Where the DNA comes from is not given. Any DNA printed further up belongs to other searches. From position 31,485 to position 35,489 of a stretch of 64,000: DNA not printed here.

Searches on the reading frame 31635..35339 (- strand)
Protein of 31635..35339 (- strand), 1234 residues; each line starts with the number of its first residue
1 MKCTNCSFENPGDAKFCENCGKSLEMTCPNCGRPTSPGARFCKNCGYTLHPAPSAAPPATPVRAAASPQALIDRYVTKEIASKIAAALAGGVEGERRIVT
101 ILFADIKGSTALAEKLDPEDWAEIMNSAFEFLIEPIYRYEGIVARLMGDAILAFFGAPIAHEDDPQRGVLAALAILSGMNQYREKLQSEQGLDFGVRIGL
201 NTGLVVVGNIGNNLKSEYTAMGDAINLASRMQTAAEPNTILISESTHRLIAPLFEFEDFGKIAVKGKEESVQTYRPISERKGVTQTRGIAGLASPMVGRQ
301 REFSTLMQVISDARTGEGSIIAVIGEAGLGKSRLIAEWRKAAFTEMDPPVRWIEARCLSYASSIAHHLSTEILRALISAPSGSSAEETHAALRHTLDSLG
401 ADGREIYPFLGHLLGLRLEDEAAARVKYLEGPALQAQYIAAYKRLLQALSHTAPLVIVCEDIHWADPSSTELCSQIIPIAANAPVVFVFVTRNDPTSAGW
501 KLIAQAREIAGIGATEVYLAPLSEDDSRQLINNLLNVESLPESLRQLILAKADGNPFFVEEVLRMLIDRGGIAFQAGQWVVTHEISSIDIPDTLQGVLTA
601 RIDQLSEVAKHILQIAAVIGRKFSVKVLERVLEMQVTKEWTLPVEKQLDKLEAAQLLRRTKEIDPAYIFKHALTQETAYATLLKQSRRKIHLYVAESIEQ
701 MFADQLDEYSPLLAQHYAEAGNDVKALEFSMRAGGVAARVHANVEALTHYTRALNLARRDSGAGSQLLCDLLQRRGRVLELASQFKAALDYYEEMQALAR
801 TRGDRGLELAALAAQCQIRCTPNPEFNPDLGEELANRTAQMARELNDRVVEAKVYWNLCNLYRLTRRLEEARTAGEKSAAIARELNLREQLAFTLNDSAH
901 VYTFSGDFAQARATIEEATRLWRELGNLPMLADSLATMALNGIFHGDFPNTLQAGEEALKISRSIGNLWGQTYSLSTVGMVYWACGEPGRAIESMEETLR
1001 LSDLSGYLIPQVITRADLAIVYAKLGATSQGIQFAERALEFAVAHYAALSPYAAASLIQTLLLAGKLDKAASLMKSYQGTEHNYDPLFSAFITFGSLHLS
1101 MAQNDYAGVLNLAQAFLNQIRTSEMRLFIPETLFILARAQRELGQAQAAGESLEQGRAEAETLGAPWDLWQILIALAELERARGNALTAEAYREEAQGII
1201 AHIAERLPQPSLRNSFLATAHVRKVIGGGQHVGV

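Call 59: search_protein_families(library=ncbifam, proteins=[window:31635-35339:-], max_evalue=0.001)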
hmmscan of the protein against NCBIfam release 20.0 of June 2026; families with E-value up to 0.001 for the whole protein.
window:31635-35339:- (1234 aa): 7 families
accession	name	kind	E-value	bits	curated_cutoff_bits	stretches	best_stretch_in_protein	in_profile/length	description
TIGR03903.1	TOMM_kin_cyc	equivalog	1e-85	288.6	705.75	1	88-754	277-918/1267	TOMM system kinase/cyclase fusion protein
NF041717.1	HaaA_phane_TPR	equivalog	3.5e-13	48.6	1125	1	733-1049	557-869/882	cyclophane-containing RiPP biosynthesis TPR protein HaaT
NF053520.1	HK_Porph_FimS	equivalog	9.8e-10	37.3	600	1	776-1027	51-299/618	sensor histidine kinase FimS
NF058673.1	LipAdnlyCyLipJMY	equivalog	5.6e-09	35.2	800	1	86-266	283-439/449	bifunctional lipase/adenylate cyclase LipJ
NF053617.1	SARPRegAfsRStmc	equivalog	2.4e-08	32.4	1430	1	834-1042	718-926/986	SARP-family global regulator AfsR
NF011149.0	PRK14559.1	equivalog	3.8e-07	29.3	374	1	2-48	3-50/642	serine/threonine phosphatase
NF002725.1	PRK02603.1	equivalog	0.00027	21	143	0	945-1030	48-124/173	photosystem I assembly protein Ycf3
